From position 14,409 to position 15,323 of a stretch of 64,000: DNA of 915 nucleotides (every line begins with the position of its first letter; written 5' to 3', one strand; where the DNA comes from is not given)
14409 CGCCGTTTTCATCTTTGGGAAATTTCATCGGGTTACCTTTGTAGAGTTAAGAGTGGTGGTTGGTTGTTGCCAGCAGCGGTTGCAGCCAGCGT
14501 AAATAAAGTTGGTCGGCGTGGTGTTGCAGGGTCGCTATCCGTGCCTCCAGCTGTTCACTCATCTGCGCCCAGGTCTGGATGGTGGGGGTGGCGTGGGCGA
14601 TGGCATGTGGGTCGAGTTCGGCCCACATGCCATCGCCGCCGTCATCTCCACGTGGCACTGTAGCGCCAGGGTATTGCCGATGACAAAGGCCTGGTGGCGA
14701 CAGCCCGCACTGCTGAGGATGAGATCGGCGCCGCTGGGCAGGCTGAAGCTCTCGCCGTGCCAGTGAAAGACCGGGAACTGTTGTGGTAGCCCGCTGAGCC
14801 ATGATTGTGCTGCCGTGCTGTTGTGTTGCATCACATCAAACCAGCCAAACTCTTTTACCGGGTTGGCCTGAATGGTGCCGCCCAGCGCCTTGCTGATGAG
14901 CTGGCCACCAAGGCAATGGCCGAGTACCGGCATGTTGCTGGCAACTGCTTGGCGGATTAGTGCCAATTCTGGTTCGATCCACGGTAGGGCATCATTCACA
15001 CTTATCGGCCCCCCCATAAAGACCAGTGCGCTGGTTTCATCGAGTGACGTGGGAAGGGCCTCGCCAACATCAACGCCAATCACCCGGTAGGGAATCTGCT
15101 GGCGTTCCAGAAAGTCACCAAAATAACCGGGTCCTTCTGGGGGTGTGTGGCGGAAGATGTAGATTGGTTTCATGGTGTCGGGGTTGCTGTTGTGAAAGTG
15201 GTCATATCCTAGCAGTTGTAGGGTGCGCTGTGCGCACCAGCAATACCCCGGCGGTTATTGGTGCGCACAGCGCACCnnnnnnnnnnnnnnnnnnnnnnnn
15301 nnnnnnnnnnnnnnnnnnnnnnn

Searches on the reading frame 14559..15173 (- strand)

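Call 10: search_protein_families(library=pfam, proteins=[window:14559-15173:-], max_evalue=0.001)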
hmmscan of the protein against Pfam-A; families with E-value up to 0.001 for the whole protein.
window:14559-15173:- (204 aa): 2 families
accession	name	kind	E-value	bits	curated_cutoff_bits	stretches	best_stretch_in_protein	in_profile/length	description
PF00117.34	GATase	-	2e-15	57.4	22.8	1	44-178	40-174/190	Glutamine amidotransferase class-I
PF07722.19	Peptidase_C26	-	2.3e-07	31.2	20.5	1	69-118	94-143/219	Peptidase C26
